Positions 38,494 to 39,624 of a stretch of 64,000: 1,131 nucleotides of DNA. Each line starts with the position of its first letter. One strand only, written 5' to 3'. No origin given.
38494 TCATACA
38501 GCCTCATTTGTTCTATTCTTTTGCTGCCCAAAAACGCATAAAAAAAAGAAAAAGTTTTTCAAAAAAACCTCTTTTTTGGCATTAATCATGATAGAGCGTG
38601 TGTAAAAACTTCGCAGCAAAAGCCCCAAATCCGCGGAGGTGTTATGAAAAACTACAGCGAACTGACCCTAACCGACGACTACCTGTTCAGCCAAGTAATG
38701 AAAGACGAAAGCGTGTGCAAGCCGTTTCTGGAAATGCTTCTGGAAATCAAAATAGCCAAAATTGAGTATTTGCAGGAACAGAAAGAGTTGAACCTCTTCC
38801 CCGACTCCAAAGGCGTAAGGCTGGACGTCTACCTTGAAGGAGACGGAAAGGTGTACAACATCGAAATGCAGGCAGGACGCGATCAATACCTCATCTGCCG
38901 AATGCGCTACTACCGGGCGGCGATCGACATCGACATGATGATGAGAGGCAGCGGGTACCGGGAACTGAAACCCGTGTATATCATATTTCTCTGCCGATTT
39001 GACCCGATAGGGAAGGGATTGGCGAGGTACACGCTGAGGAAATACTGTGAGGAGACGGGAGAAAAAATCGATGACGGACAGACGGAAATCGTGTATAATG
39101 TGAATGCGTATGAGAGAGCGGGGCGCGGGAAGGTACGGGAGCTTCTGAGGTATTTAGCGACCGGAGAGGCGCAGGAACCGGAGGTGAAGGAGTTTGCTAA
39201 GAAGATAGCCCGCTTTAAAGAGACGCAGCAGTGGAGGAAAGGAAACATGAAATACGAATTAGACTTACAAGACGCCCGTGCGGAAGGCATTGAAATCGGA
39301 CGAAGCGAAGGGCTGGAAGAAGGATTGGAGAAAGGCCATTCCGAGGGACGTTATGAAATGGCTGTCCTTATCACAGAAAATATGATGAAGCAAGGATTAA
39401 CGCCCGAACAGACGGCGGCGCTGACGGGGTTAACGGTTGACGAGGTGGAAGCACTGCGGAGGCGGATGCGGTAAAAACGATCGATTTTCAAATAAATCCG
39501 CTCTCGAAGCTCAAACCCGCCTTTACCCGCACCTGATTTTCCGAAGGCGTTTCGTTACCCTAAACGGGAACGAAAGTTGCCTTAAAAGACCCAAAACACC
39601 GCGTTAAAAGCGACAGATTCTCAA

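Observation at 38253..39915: Rpn/TIGR01784-type 'putative transposase' gene carried on a discrete 1.6-kb unit with perfect 15-bp terminal inverted repeats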

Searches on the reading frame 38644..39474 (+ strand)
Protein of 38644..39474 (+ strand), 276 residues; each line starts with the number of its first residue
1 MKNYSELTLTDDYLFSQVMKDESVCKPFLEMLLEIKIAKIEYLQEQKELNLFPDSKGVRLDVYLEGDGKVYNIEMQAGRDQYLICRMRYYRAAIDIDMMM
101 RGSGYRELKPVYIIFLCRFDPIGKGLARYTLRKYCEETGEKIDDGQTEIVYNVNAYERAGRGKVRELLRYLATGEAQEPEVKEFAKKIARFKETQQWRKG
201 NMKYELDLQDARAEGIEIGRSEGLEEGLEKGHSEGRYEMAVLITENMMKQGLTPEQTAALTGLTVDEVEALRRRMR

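Call 6: search_protein_families(library=pfam, proteins=[window:38644-39474:+], max_evalue=0.01)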
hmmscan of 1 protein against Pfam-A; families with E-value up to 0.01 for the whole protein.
window:38644-39474:+ (276 aa): 2 families
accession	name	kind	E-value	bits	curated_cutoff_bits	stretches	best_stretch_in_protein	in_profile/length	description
PF12784.13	PDDEXK_2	-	8.6e-12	45.7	27.4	1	14-121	10-119/229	PD-(D/E)XK nuclease family transposase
PF08794.16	FHBP_C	-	0.0054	18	28.1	0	143-215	19-92/97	Factor H binding protein, C-terminal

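Call 19: find_related_loci(query=window:38644-39474:+, collection=genome_contigs, flank=10000)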
Query window:38644-39474:+ (276 aa) in genome_contigs; peptide patterns used: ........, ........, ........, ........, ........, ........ (x = any residue, [..] = any of these).
63 stretches matched a pattern; 23 encode a relative of the query (tblastn E <= 1e-3); 23 distinct loci.
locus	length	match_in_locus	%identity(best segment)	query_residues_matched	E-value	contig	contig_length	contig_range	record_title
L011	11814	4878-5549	43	1-223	1e-57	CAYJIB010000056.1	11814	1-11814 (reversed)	MAG TPA_asm: uncultured Desulfovibrionaceae bacterium isolate ERP123703_co1_360 genome assembly, contig: NODE_5752_lengt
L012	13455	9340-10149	37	1-271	8e-57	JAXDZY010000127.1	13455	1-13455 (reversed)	MAG: Lachnospiraceae bacterium isolate SUG2766 k141_1841416, whole genome shotgun sequence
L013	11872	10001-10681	39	4-229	5e-53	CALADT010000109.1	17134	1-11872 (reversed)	MAG TPA_asm: uncultured Mucispirillum sp. isolate ERR318705_bin.85_CONCOCT_v1.1_MAG genome assembly, contig: ERZ1764587.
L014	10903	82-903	34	1-271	1e-50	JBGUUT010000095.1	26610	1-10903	MAG: Spirochaetota bacterium isolate fecal_MAG_478 fecal_MAG_478_contig_0095, whole genome shotgun sequence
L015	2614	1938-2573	36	4-213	5e-43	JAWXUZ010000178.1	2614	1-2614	MAG: Bacillota bacterium isolate FM_62_G117_IV NODE_21807_length_2615_cov_3.724539, whole genome shotgun sequence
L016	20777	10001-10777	36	4-274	7e-41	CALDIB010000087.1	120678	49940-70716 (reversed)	MAG TPA_asm: uncultured Treponema sp. isolate ERR1278103_bin.26_CONCOCT_v1.1_MAG genome assembly, contig: ERZ841272.34,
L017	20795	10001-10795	34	7-271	8e-39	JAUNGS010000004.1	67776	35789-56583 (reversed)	MAG: Eubacterium sp. isolate S27M_St_31 NODE_198_length_67776_cov_9.624592, whole genome shotgun sequence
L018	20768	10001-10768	34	4-275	1e-36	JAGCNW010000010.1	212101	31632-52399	MAG: Treponema sp. isolate RGIG9962 Yak_Reticulum-2__c229319, whole genome shotgun sequence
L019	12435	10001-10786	33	2-271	9e-37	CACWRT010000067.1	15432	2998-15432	MAG: uncultured Ruminococcus sp. isolate RUG10851 genome assembly, contig: RUG10851_asm_67, whole genome shotgun sequenc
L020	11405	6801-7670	28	4-236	1e-34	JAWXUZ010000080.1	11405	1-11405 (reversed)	MAG: Bacillota bacterium isolate FM_62_G117_IV NODE_2980_length_11406_cov_4.493132, whole genome shotgun sequence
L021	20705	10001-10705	33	2-237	4e-34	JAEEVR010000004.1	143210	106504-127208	MAG: Treponema sp. isolate Tb.RUG.459 NODE_221_length_143210_cov_2.734154, whole genome shotgun sequence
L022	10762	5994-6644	35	4-217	1e-33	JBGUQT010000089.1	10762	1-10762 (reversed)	MAG: Treponema sp. isolate ruminal_MAG_133 ruminal_MAG_133_contig_0089, whole genome shotgun sequence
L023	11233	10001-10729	33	1-235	3e-33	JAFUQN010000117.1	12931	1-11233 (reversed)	MAG: Bacillota bacterium isolate RGIG4734 Roe_deer_Rectum.Co__c1969458, whole genome shotgun sequence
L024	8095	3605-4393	30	4-272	2e-33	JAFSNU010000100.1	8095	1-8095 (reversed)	MAG: Synergistaceae bacterium isolate RGIG3311 Goat_Reticulum-5__c120845, whole genome shotgun sequence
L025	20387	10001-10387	42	4-132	1e-31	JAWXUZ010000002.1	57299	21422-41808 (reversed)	MAG: Bacillota bacterium isolate FM_62_G117_IV NODE_206_length_57300_cov_4.747232, whole genome shotgun sequence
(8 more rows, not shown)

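Call 20: find_encoding_contigs(protein=window:38644-39474:+, flank=6000, max_places=10)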
Protein window:38644-39474:+ (276 aa): 3 contigs read that carry it; 2 places shown.
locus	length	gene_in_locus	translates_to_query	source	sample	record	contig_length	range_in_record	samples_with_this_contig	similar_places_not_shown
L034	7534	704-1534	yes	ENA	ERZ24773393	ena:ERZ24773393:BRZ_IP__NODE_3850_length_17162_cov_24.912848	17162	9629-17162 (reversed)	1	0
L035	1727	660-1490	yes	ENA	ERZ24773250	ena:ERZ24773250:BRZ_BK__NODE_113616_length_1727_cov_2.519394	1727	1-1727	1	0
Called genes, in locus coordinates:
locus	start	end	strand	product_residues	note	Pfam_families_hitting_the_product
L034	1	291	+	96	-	?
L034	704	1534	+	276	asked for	PF12784:PDDEXK_2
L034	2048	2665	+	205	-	PF00440:TetR_N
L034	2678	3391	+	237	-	PF04402:SIMPL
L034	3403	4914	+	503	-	PF00884:Sulfatase, PF01663:Phosphodiest (faint), PF16347:SGSH_C (faint)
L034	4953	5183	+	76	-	PF12797:Fer4_2 (weak), PF12837:Fer4_6 (faint), PF13237:Fer4_10 (weak), PF14697:Fer4_21 (faint), PF00037:Fer4 (weak), PF12800:Fer4_4 (faint), PF12838:Fer4_7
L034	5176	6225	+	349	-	PF01855:POR_N, PF02780:Transketolase_C, PF17147:PFOR_II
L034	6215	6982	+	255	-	PF02775:TPP_enzyme_C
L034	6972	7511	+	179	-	PF01558:POR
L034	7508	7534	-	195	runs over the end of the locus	PF20380:DUF6675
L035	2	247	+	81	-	?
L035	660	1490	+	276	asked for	PF12784:PDDEXK_2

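Call 30: find_homologous_proteins(query=window:38644-39474:+, max_evalue=1e-20)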
Query window:38644-39474:+ (276 aa): 385 proteins with E <= 1e-20 among 2195 candidates; the best 120 are listed.
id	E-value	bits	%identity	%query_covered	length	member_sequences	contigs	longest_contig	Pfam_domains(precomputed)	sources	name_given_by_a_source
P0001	3.7e-170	582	96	100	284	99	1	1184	PF12784.14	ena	-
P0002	2.1e-126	439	97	75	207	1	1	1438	-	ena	-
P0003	8.4e-112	391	95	69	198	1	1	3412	-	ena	-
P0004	1.7e-99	351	93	65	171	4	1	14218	-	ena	-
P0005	4.2e-97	343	90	65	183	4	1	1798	-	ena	-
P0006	9.2e-76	273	46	100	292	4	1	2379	PF12784.14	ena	-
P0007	1.4e-75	272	49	100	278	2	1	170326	PF12784.14,PF27070.1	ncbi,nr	ncbi:MAG: Rpn family recombination-promoting nuclease/putative transposase [Spirochaetia bacterium]|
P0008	1.5e-75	272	49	100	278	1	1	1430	PF12784.14,PF27070.1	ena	-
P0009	2.2e-75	272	46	100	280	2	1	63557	PF12784.14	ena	-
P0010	2.9e-75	271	46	100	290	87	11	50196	PF12784.14,PF27070.1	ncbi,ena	-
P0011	3.2e-75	271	46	100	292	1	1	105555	PF12784.14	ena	-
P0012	5.8e-75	270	49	99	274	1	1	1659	PF12784.14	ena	-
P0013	1.3e-74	269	48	100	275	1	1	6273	PF12784.14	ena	-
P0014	2.0e-74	269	47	100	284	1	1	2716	PF12784.14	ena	-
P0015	2.8e-74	268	47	100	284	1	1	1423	PF12784.14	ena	-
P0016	4.1e-74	268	48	100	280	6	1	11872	PF12784.14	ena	-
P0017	4.8e-74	267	48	100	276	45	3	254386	PF12784.14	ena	-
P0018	2.1e-73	265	49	99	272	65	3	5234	PF12784.14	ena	-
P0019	2.5e-73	265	48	99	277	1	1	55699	PF12784.14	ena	-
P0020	4.1e-73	264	46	100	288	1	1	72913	PF12784.14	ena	-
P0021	8.9e-73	263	48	100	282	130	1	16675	PF12784.14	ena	-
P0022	1.7e-72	262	48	100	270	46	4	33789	PF12784.14,PF27070.1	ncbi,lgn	-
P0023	2.2e-72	262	47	100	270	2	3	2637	PF12784.14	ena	-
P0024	2.2e-72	262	49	99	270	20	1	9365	PF12784.14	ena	-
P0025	2.3e-72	262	49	99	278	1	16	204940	PF12784.14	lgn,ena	-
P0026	3.1e-72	261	47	99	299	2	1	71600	PF12784.14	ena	-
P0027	4.2e-72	261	48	100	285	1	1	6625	PF12784.14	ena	-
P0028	4.5e-72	261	46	100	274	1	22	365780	PF12784.14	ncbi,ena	-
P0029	5.4e-72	261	47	100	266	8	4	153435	PF12784.14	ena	-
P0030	8.2e-72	260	49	99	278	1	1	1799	PF12784.14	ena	-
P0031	8.5e-72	260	47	100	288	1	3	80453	PF12784.14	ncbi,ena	-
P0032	2.2e-71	259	48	99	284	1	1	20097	PF12784.14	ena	-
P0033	2.3e-71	259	48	99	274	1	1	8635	PF12784.14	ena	-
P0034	4.9e-71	258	46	100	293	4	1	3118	PF12784.14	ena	-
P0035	8.2e-71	257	47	100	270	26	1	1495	PF12784.14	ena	-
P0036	1.0e-70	257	47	99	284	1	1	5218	PF12784.14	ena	-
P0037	1.6e-70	256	47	99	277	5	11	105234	PF12784.14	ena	-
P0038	1.9e-70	256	46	99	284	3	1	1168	PF12784.14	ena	-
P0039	4.6e-70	254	48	99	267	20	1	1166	PF12784.14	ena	-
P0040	5.1e-70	254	47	99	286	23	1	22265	PF12784.14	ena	-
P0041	5.3e-70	254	48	100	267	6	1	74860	PF12784.14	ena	-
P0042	2.5e-69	252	46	100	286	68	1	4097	PF12784.14,PF09811.15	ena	-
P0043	3.3e-68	248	47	99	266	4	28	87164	PF12784.14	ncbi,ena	-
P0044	4.7e-68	248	47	100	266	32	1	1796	PF12784.14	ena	-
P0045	1.8e-67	246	47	100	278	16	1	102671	PF12784.14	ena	-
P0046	9.4e-67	244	44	100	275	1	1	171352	PF12784.14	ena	-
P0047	1.3e-66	243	50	86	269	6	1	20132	PF12784.14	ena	-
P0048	1.5e-66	243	47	99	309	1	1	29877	PF12784.14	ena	-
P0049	4.6e-66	241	47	100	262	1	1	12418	PF12784.14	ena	-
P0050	5.8e-66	241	47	100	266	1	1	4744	PF12784.14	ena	-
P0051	1.1e-64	237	45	99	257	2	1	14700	PF12784.14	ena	-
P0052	1.1e-64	237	48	99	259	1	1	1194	PF12784.14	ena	-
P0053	1.4e-64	236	49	92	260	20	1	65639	PF12784.14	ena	-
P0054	2.4e-64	236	46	99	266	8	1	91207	PF12784.14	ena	-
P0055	2.6e-64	236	45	100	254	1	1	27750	PF12784.14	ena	-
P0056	5.0e-64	235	46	98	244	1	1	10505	PF12784.14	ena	-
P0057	3.2e-63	232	52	76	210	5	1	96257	PF12784.14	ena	-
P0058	7.6e-63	231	48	87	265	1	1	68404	PF12784.14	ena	-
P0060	1.1e-58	217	45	100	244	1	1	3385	PF12784.14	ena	-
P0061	3.3e-58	216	53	70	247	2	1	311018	PF12784.14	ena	-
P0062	5.4e-58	215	53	70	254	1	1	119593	PF12784.14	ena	-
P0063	1.4e-56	210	52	66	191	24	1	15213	PF12784.14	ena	-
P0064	6.8e-56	208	53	63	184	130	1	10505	PF12784.14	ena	-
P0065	7.2e-54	201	54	59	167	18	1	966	PF12784.14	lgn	-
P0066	8.9e-54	201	40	100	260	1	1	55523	PF12784.14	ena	-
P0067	1.4e-51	194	37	97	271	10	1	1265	PF12784.14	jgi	jgi:predicted transposase/invertase (TIGR01784 family)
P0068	1.4e-51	194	37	98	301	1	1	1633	PF12784.14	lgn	-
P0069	3.8e-49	186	36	98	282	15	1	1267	PF12784.14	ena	-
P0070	2.0e-47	180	61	49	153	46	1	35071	PF12784.14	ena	-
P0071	2.7e-47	180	38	84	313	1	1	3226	PF12784.14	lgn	-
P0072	4.3e-47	179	37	98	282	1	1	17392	PF12784.14,PF27070.1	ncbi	ncbi:MAG: Rpn family recombination-promoting nuclease/putative transposase [Treponemataceae bacteriu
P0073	9.5e-47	178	36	98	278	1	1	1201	PF12784.14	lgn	-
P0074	2.3e-46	177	36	98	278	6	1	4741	PF12784.14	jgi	-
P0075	5.8e-46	175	37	96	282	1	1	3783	PF12784.14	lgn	-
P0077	1.0e-45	175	37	98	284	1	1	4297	PF12784.14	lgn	-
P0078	1.5e-45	174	37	100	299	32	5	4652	PF12784.14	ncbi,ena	-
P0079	1.7e-45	174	39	99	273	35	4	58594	PF12784.14,PF27070.1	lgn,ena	-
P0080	4.3e-45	173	35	100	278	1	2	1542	PF12784.14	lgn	-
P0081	4.4e-45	172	38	96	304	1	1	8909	PF12784.14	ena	-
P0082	6.8e-45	172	37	96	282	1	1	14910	PF12784.14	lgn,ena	-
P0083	7.3e-45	172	42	78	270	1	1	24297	PF12784.14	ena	-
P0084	1.3e-44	171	34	100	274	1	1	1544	PF12784.14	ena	-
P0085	1.7e-44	171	37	98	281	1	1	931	PF12784.14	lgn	-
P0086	2.3e-44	170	34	100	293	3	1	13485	PF12784.14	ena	-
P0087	2.5e-44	170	36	99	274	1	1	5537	PF12784.14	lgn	-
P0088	4.7e-44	169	33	100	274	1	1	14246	PF12784.14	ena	-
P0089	5.4e-44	169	38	96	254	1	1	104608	PF12784.14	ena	-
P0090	5.5e-44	169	33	100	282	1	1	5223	PF12784.14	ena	-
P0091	6.7e-44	169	36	98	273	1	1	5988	PF12784.14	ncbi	-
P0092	1.1e-43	168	35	100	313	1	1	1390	PF12784.14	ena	-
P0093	1.8e-43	167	33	100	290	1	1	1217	PF12784.14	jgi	-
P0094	2.6e-43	167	35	100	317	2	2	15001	PF12784.14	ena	-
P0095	2.9e-43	167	35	100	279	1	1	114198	PF12784.14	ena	-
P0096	3.2e-43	166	36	97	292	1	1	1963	PF12784.14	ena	-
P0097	3.5e-43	166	36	93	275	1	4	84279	PF12784.14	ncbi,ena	-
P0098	3.8e-43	166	36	97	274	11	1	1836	PF12784.14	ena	-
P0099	4.4e-43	166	35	100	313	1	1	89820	PF12784.14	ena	-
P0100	7.2e-43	165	37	96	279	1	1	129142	PF12784.14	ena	-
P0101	1.1e-42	165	37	96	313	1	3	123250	PF12784.14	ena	-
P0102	1.1e-42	165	38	86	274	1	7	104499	PF12784.14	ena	-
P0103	1.3e-42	164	39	85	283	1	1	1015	PF12784.14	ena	-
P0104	1.3e-42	164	39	85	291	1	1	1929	PF12784.14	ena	-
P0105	1.4e-42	164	35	97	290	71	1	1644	PF12784.14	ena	-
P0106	1.4e-42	164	38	86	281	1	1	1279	PF12784.14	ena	-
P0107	1.5e-42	164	38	86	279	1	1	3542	PF12784.14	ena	-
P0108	1.6e-42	164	38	82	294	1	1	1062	PF12784.14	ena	-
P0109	1.9e-42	164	37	86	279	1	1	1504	PF12784.14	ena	-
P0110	2.0e-42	164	39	85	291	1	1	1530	PF12784.14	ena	-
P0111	2.1e-42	164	63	42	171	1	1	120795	PF12784.14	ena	-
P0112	2.2e-42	164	39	85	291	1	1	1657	PF12784.14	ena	-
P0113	2.4e-42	164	60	46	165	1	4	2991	PF12784.14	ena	-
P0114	2.4e-42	163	38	86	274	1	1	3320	PF12784.14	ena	-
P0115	3.1e-42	163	37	86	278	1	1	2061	PF12784.14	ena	-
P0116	3.2e-42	163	37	86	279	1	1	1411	PF12784.14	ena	-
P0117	3.8e-42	163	38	85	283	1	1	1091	PF12784.14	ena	-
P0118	3.9e-42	163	38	85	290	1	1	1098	PF12784.14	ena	-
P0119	4.8e-42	163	37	86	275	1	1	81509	PF12784.14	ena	-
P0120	5.3e-42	162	39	85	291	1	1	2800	PF12784.14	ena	-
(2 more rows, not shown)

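Call 31: list_cluster_members(proteins=[P0001])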
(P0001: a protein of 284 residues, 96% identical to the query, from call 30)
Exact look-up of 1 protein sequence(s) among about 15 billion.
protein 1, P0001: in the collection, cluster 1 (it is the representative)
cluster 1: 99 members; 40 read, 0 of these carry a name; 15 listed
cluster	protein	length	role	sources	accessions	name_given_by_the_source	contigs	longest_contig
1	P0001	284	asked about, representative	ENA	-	-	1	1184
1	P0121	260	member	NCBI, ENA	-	-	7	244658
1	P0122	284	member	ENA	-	-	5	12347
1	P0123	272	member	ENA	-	-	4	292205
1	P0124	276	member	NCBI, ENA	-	-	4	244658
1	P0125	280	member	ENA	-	-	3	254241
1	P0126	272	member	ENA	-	-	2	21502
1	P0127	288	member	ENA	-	-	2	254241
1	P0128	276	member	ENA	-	-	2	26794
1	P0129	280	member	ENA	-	-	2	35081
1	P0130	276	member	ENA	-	-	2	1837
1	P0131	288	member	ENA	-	-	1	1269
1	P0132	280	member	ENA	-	-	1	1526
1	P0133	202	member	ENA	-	-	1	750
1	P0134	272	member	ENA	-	-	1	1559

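Call 33: find_encoding_contigs(protein=P0123, flank=6000, max_places=10)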
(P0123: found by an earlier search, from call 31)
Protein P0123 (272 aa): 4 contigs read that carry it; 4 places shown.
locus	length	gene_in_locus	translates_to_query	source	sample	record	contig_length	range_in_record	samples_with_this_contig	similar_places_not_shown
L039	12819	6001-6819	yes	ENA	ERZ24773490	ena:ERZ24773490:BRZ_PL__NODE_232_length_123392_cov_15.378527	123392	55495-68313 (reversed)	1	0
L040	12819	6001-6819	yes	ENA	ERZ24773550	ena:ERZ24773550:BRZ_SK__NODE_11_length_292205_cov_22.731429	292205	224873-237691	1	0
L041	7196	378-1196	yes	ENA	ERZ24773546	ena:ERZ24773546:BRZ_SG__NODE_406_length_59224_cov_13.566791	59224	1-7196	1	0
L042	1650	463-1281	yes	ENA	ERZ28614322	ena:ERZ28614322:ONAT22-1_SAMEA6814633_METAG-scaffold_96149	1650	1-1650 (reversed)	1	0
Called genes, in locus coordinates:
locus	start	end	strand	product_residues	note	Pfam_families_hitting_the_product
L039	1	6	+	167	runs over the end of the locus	PF00436:SSB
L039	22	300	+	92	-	PF01084:Ribosomal_S18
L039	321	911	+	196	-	PF01281:Ribosomal_L9_N, PF03948:Ribosomal_L9_C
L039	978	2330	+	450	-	PF00772:DnaB, PF13481:AAA_25 (weak), PF03796:DnaB_C, PF06745:ATPase (weak)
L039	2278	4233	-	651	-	PF23381:Beta-prop_IFT122_1st, PF24807:WD40_CDC20-Fz (faint), PF24817:WD40_WDHD1_1st (faint), PF25172:Beta-prop_WDR3_2nd (faint), PF25173:Beta-prop_WDR3_1st (faint), PF25174:Beta-prop_THOC3 (weak), PF25175:Beta-prop_WDR5 (faint), PF00400:WD40 (faint), +1 more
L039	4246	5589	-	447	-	PF02163:Peptidase_M50, PF13180:PDZ_2 (weak), PF14685:PDZ_Tricorn (faint), PF00595:PDZ (faint), PF17820:PDZ_6, PF13180:PDZ_2, PF17820:PDZ_6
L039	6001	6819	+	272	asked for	PF12784:PDDEXK_2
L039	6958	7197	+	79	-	-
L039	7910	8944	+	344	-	PF04551:GcpE, PF26540:GcpE_C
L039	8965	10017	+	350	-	PF00515:TPR_1 (faint), PF07719:TPR_2 (faint), PF13181:TPR_8 (faint), PF13424:TPR_12 (faint), PF13428:TPR_14 (faint), PF13176:TPR_7 (faint)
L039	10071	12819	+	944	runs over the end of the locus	PF00005:ABC_tran (faint), PF02463:SMC_N (faint), PF03193:RsgA_GTPase (faint), PF13175:AAA_15 (faint), PF13191:AAA_16 (faint), PF13304:AAA_21 (faint), PF17760:UvrA_inter, PF17755:UvrA_DNA-bind, +3 more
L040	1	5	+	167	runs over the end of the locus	PF00436:SSB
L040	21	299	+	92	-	PF01084:Ribosomal_S18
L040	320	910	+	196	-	PF01281:Ribosomal_L9_N, PF03948:Ribosomal_L9_C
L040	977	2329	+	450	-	PF00772:DnaB, PF13481:AAA_25 (weak), PF03796:DnaB_C, PF06745:ATPase (weak)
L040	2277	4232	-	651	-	PF23381:Beta-prop_IFT122_1st, PF24807:WD40_CDC20-Fz (faint), PF24817:WD40_WDHD1_1st (faint), PF25172:Beta-prop_WDR3_2nd (faint), PF25173:Beta-prop_WDR3_1st (faint), PF25174:Beta-prop_THOC3 (weak), PF25175:Beta-prop_WDR5 (faint), PF00400:WD40 (faint), +1 more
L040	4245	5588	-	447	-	PF02163:Peptidase_M50, PF13180:PDZ_2 (weak), PF14685:PDZ_Tricorn (faint), PF00595:PDZ (faint), PF17820:PDZ_6, PF13180:PDZ_2, PF17820:PDZ_6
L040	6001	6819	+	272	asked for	PF12784:PDDEXK_2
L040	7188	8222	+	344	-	PF04551:GcpE, PF26540:GcpE_C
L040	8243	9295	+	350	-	PF00515:TPR_1 (faint), PF07719:TPR_2 (faint), PF13181:TPR_8 (faint), PF13424:TPR_12 (faint), PF13428:TPR_14 (faint), PF13176:TPR_7 (faint)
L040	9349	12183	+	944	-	PF00005:ABC_tran (faint), PF02463:SMC_N (faint), PF03193:RsgA_GTPase (faint), PF13175:AAA_15 (faint), PF13191:AAA_16 (faint), PF13304:AAA_21 (faint), PF17760:UvrA_inter, PF17755:UvrA_DNA-bind, +3 more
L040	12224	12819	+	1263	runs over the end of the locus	-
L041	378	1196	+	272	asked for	PF12784:PDDEXK_2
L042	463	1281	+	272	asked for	PF12784:PDDEXK_2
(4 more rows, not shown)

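Call 34: find_encoding_contigs(protein=P0127, flank=6000, max_places=10)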
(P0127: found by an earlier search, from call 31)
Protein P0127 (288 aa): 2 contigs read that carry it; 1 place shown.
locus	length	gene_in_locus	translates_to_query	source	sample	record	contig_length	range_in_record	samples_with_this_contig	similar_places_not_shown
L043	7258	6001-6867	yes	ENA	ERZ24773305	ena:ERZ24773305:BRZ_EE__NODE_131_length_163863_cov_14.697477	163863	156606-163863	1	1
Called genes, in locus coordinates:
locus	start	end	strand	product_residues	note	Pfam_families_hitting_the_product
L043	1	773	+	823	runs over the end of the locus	PF16403:Bact_surface_Ig-like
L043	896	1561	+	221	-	-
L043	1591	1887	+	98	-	-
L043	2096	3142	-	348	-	PF00160:Pro_isomerase, PF00254:FKBP_C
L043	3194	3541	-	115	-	-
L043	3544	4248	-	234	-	PF01791:DeoC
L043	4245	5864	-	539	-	PF02885:Glycos_trans_3N, PF00591:Glycos_transf_3, PF07831:PYNP_C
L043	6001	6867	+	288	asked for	PF12784:PDDEXK_2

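Call 40: find_encoding_contigs(protein=P0125, flank=6000, max_places=10)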
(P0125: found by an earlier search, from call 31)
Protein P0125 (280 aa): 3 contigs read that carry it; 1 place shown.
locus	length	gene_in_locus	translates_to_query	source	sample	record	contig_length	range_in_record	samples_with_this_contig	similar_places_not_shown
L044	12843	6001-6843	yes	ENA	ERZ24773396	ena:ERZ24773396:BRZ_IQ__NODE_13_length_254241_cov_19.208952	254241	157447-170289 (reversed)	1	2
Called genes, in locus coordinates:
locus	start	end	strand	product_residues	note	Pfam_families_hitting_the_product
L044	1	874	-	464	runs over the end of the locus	PF00206:Lyase_1, PF10415:FumaraseC_C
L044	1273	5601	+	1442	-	PF02368:Big_2, PF26182:Ig_NUP210_5th (faint), PF02368:Big_2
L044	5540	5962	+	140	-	-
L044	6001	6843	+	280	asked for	PF12784:PDDEXK_2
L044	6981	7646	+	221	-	-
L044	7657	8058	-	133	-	PF13560:HTH_31 (weak), PF01381:HTH_3, PF13443:HTH_26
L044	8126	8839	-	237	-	PF09858:DUF2085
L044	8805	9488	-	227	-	PF00588:SpoU_methylase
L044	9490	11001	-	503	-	PF00999:Na_H_Exchanger, PF02080:TrkA_C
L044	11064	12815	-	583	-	PF00672:HAMP (weak), PF02518:HATPase_c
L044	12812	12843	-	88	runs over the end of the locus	PF00381:PTS-HPr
